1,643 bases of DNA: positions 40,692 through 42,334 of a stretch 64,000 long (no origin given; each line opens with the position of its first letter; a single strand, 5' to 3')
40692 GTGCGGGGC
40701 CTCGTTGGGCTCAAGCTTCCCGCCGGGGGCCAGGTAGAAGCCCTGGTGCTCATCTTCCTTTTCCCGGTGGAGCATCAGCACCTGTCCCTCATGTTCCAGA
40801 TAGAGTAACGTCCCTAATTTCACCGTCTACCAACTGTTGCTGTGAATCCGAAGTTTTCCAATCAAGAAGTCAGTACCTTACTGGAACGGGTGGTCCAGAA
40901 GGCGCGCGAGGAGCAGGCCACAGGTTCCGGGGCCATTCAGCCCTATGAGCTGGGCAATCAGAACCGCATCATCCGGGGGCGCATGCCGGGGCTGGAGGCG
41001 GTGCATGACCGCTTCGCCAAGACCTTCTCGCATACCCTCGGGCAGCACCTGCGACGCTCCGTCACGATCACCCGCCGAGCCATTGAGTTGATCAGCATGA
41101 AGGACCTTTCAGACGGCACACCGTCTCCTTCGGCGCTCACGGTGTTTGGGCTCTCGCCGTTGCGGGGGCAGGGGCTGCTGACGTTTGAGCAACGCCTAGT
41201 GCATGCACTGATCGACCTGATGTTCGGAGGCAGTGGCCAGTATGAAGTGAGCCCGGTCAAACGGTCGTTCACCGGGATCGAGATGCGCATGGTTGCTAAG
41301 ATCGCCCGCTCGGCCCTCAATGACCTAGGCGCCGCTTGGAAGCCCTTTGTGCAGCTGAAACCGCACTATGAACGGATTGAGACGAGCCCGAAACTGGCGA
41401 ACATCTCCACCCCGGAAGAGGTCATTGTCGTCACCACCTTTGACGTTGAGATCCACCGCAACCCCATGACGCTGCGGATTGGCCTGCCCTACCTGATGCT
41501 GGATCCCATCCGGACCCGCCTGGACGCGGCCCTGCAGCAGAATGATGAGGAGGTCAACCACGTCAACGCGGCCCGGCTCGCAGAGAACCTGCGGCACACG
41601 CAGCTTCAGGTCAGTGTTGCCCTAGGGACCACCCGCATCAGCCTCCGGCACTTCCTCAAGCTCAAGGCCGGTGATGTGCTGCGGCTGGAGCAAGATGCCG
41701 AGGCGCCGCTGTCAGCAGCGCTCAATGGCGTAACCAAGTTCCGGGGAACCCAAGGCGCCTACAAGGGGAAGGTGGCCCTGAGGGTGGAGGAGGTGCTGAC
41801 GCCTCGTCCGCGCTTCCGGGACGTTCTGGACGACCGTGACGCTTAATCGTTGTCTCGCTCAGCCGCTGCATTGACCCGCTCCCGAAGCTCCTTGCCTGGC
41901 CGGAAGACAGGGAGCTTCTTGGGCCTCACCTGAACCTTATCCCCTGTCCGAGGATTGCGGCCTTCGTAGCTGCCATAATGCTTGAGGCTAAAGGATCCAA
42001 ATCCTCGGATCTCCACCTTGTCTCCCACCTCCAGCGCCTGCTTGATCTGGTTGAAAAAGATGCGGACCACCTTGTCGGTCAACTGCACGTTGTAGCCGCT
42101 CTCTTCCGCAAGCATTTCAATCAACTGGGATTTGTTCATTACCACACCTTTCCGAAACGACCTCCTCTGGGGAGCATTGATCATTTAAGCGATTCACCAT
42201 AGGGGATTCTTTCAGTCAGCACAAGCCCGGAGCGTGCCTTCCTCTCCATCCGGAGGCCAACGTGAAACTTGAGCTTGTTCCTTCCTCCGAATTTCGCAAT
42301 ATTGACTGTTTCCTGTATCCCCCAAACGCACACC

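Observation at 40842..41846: Orphan fliM: a full-length flagellar switch gene with no other flagellar gene in 64 kb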

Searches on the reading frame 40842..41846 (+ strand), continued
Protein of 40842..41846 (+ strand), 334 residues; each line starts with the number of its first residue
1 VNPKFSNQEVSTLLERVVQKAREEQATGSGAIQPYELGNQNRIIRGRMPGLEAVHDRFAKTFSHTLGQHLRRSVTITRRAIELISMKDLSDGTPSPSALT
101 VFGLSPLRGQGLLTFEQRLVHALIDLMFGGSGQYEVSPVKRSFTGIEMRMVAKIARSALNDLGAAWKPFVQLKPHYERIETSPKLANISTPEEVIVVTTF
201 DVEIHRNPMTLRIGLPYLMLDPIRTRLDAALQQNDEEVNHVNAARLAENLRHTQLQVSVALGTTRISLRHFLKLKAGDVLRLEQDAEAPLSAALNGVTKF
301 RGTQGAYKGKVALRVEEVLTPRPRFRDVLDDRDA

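Call 49: find_encoding_contigs(protein=P0151, flank=10000, max_places=1)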
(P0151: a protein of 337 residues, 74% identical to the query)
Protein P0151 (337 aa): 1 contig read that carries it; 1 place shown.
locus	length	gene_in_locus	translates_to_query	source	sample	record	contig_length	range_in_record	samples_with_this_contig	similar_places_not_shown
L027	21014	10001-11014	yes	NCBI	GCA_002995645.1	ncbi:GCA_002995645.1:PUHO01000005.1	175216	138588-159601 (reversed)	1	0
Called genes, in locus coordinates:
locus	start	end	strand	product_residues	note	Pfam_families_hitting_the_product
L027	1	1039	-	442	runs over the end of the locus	PF12704:MacB_PCD, PF02687:FtsX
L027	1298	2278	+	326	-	PF00005:ABC_tran, PF13304:AAA_21 (weak)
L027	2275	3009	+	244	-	PF12679:ABC2_membrane_2 (weak), PF12730:ABC2_membrane_4 (weak), PF12698:ABC2_membrane_3 (weak)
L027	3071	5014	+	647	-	PF23357:DUF7088, PF09822:ABC_transp_aux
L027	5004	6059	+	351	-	-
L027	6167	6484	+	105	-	-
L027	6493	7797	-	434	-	PF00202:Aminotran_3, PF00155:Aminotran_1_2 (weak)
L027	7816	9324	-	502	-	-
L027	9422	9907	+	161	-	-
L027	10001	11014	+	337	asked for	PF03448:MgtE_N (faint), PF14842:FliG_N, PF14841:FliG_M, PF01706:FliG_C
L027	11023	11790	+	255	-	PF02574:S-methyl_trans (weak)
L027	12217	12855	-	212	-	PF01066:CDP-OH_P_transf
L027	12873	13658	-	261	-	-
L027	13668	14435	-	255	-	PF01026:TatD_DNase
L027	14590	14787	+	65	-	PF02609:Exonuc_VII_S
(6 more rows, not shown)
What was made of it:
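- Tried and rejected: P0151 turned out to come from another genome (call 49).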

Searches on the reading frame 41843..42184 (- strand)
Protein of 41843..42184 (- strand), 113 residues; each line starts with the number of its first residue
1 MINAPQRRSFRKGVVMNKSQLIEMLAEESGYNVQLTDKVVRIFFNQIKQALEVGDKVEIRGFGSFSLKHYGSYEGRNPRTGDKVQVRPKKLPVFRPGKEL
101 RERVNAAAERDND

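Call 8: search_protein_families(library=pfam, proteins=[window:41843-42184:-], max_evalue=0.001)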
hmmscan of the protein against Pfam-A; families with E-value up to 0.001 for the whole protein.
window:41843-42184:- (113 aa): 3 families
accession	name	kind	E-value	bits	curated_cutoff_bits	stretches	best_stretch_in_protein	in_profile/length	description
PF00216.26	Bac_DNA_binding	-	1.9e-29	102.2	22.4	1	16-105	1-90/90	Bacterial DNA-binding protein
PF18291.6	HU-HIG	-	0.00017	22.1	26.2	1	17-107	33-121/125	HU domain fused to wHTH, Ig, or Glycine-rich motif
PF18175.6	HU-CCDC81_bac_2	-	0.00072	19.8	35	0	21-74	3-56/70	CCDC81-like prokaryotic HU domain 2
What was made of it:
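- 41843..42139 (-): HU/IHF-family gene (98 aa, IHF-beta-like), convergent with fliM. Its stop codon (41843-41845) overlaps the fliM stop (41844-41846). PF00216 at 1.9e-29 (call 8).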

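Call 33: search_protein_families(library=ncbifam, proteins=[window:41843-42139:-], max_evalue=0.001)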
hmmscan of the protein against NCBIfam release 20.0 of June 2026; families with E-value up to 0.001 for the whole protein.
window:41843-42139:- (98 aa): 6 families
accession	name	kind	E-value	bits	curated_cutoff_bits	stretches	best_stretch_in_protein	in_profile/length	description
NF001222.0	PRK00199.1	equivalog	1.8e-29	101.8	115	1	1-92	1-93/95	integration host factor subunit beta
TIGR00988.1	hip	equivalog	1.3e-27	95.9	119.95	1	1-91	1-92/94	integration host factor subunit beta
NF001401.0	PRK00285.1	equivalog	1.6e-23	82.8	111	1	1-96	6-101/103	integration host factor subunit alpha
TIGR00987.1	himA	equivalog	1.4e-20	73.5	120.25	1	2-93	3-94/96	integration host factor subunit alpha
NF007945.0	PRK10664.1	equivalog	4.7e-16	59.1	157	1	1-90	1-90/90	nucleoid-associated protein HU-beta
NF008023.0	PRK10753.1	equivalog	1.3e-13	51.1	162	1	1-89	1-89/90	nucleoid-associated protein HU-alpha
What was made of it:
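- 41843..42139 (-): Best NCBIfam model is IHF beta at 101.8 bits, below the 115 cut-off (call 33).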
